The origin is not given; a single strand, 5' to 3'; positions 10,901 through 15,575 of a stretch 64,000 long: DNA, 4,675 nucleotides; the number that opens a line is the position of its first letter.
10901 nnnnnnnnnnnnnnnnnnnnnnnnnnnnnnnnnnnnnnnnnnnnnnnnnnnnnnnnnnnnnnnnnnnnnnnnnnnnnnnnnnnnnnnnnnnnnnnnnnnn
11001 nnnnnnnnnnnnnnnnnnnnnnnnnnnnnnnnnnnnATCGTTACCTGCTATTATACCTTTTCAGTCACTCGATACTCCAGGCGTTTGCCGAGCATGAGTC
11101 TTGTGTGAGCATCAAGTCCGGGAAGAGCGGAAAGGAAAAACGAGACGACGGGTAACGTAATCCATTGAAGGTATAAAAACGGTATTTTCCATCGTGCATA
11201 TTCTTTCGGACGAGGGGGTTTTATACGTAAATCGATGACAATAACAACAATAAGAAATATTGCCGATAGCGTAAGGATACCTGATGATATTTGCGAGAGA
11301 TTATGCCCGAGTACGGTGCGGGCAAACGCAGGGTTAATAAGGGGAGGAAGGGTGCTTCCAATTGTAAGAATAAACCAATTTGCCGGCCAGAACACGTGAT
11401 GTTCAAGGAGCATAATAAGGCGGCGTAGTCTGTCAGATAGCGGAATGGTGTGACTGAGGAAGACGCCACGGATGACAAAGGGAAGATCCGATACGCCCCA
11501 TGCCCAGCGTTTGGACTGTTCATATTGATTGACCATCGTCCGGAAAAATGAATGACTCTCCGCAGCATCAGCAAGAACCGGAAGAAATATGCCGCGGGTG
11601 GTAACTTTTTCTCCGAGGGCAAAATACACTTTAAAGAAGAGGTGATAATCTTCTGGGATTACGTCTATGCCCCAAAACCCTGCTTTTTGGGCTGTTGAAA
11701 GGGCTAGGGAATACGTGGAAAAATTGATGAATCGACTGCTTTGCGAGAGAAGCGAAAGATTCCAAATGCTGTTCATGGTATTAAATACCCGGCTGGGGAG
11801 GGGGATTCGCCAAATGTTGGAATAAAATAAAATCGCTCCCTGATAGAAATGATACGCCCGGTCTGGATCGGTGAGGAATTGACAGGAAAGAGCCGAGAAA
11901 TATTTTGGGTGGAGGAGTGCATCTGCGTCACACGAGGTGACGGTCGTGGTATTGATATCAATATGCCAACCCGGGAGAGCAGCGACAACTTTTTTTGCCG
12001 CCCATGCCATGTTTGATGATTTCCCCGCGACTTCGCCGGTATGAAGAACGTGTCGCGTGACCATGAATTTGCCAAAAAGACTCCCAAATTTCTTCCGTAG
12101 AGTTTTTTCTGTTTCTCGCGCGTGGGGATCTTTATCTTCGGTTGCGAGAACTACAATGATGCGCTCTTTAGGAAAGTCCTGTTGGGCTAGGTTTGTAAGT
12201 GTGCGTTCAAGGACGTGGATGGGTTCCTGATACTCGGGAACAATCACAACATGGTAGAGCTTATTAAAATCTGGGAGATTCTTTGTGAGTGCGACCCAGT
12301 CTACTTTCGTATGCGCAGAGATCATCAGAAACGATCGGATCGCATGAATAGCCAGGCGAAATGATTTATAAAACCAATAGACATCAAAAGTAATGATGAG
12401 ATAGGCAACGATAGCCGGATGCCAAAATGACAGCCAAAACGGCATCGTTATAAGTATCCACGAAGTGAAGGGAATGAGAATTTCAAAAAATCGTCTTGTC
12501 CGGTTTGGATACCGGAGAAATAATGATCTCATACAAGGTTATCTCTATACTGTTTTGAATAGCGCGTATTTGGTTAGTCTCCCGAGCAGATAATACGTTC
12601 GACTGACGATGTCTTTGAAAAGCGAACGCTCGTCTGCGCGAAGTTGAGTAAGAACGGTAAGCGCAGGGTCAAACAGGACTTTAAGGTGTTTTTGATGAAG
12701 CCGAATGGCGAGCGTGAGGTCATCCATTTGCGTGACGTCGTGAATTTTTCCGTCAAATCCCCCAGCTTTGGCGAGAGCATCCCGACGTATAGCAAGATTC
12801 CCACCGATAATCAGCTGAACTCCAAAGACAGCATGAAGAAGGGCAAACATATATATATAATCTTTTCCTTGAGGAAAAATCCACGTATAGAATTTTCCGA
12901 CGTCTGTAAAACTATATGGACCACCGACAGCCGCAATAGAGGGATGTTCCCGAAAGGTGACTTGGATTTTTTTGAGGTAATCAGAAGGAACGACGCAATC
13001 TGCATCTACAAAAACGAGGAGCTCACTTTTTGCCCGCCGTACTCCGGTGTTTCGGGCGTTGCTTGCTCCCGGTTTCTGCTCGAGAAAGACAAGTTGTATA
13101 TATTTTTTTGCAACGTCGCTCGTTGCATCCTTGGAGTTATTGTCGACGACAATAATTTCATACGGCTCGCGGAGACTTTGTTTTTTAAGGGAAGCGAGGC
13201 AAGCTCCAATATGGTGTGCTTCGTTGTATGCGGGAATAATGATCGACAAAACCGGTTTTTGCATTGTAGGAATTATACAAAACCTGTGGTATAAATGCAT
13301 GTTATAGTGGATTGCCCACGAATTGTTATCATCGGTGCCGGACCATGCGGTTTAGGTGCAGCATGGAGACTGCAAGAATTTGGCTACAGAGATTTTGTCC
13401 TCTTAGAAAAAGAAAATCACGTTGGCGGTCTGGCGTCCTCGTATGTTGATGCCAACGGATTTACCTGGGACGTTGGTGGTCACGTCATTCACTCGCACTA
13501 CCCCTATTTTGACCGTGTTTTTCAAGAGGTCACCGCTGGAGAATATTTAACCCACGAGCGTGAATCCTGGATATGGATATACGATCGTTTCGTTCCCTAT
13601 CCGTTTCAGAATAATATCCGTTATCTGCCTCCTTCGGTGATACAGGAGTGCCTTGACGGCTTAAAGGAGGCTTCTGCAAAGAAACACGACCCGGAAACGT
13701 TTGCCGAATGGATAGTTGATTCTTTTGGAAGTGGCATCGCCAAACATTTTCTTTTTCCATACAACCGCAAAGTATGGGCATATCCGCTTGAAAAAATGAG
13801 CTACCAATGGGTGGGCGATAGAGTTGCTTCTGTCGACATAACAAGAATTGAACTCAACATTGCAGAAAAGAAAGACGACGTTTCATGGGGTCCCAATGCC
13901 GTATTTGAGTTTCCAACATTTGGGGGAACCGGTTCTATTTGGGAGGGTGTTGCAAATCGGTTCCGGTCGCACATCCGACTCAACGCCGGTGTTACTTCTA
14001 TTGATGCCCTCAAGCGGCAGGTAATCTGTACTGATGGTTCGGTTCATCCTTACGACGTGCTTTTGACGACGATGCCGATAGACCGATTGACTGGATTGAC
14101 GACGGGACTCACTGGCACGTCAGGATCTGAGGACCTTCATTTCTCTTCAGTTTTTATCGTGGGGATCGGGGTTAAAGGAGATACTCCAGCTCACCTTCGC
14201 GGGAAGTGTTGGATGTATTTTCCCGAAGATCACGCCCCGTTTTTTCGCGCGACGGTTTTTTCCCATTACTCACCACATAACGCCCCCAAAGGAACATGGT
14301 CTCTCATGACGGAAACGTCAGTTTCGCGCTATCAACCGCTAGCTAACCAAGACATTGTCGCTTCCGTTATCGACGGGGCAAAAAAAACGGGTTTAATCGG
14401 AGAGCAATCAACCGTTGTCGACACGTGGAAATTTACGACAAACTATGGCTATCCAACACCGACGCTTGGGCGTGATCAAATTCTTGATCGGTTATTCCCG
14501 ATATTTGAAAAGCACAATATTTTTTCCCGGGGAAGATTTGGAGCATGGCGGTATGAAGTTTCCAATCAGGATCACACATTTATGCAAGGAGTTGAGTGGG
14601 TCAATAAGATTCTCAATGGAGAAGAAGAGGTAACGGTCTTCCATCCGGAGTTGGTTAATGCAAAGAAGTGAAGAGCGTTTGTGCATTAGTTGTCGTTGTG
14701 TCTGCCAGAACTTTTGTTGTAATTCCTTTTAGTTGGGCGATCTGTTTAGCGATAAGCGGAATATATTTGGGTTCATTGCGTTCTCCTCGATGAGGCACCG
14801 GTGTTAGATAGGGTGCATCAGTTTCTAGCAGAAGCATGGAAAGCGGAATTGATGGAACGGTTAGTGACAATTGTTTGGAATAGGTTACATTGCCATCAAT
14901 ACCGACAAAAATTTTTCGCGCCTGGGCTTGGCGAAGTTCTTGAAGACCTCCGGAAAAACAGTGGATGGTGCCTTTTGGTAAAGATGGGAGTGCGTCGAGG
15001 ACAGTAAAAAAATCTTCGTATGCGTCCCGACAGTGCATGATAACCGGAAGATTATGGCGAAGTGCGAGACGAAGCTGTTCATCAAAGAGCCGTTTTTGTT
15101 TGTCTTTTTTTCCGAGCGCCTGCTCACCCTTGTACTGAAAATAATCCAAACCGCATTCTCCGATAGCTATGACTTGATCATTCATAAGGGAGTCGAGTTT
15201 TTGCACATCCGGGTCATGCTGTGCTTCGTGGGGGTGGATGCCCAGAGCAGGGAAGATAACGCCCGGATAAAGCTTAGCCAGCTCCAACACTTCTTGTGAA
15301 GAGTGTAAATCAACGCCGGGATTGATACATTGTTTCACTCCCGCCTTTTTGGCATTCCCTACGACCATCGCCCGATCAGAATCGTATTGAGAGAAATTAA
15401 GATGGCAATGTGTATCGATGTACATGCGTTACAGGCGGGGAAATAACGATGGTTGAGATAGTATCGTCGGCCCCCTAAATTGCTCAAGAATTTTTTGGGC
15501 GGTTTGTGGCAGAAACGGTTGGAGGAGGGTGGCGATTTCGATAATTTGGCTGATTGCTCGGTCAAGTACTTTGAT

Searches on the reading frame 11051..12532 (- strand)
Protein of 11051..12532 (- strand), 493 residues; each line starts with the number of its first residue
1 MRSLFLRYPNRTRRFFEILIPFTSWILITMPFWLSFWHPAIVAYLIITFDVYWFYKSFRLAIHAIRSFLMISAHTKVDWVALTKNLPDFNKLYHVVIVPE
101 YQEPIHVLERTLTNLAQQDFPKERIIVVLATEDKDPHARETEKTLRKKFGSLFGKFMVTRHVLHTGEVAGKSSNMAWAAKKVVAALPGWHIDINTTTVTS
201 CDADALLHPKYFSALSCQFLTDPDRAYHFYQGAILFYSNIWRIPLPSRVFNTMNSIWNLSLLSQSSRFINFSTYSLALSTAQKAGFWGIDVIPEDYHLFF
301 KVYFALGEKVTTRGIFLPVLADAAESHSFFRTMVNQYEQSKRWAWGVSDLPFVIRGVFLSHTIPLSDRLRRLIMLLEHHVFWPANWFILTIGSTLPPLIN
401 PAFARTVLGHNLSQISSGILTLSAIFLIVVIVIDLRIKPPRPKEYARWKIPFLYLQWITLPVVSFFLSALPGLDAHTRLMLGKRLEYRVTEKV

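Call 23: search_protein_families(library=pfam, proteins=[window:11051-12532:-], max_evalue=0.001)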
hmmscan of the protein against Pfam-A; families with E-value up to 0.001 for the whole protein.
window:11051-12532:- (493 aa): 2 families
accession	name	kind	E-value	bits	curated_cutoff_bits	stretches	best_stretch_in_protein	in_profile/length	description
PF13632.12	Glyco_trans_2_3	-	6.3e-08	33.1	27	1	199-422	3-183/198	Glycosyl transferase family group 2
PF13641.12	Glyco_tranf_2_3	-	2.2e-06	28.3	27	1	96-222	5-113/230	Glycosyltransferase like family 2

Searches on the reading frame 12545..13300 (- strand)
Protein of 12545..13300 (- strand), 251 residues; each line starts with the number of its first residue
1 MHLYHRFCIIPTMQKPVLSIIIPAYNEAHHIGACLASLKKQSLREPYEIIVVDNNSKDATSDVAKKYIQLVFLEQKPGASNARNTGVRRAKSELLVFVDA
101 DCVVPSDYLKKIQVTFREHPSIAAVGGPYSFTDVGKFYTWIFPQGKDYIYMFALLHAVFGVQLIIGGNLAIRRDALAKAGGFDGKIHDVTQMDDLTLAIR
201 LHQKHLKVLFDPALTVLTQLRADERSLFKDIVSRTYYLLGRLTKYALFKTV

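Call 23: search_protein_families(library=pfam, proteins=[window:12545-13300:-], max_evalue=0.001)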
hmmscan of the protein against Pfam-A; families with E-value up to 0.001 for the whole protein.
window:12545-13300:- (251 aa): 5 families
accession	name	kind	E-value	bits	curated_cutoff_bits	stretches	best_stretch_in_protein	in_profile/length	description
PF00535.33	Glycos_transf_2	-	5.8e-34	117.9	23.3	1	19-177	1-165/168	Glycosyl transferase family 2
PF13641.12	Glyco_tranf_2_3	-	9.1e-23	81.9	27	1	18-220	3-213/230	Glycosyltransferase like family 2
PF10111.15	Glyco_tranf_2_2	-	4.2e-14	53.1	27.3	1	19-208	1-206/276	Glycosyltransferase like family 2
PF13506.12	Glyco_transf_21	-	4.3e-13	49.5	21.7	1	83-235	22-169/174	Glycosyl transferase family 21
PF13632.12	Glyco_trans_2_3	-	9.1e-09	35.9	27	1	96-211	3-116/198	Glycosyl transferase family group 2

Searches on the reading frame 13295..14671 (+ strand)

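Call 23: search_protein_families(library=pfam, proteins=[window:13295-14671:+], max_evalue=0.001)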
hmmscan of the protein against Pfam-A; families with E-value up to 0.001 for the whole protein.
window:13295-14671:+ (458 aa): 5 families
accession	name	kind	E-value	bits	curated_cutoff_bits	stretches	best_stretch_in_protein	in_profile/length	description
PF01593.30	Amino_oxidase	-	1.7e-19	70.9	19.8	1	18-400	2-406/443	Flavin containing amine oxidoreductase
PF13450.12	NAD_binding_8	-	2.4e-15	57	21.9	1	12-78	1-67/68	NAD(P)-binding Rossmann-like domain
PF13738.12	Pyr_redox_3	-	3.9e-08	33.3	30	1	11-44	1-34/305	Pyridine nucleotide-disulphide oxidoreductase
PF01266.30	DAO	-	5.1e-05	23.4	27.9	1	9-50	1-40/353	FAD dependent oxidoreductase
PF07992.20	Pyr_redox_2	-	0.00034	20.6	26.1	0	9-45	2-39/291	Pyridine nucleotide-disulphide oxidoreductase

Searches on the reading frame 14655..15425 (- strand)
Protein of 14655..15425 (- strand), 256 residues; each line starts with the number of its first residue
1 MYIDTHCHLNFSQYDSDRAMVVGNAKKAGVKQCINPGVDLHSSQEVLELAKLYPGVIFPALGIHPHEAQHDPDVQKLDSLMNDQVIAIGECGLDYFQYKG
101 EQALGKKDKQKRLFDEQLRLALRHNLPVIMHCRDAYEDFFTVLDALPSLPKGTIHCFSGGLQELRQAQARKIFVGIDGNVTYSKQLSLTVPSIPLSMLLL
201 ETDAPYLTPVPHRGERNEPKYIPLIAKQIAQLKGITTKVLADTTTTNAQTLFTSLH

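Call 23: search_protein_families(library=pfam, proteins=[window:14655-15425:-], max_evalue=0.001)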
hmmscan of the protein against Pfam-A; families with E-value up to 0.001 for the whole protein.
window:14655-15425:- (256 aa): 1 family
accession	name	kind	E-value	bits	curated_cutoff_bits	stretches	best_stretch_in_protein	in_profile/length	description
PF01026.27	TatD_DNase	-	3.1e-77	259.8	27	1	3-252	1-252/253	TatD related DNase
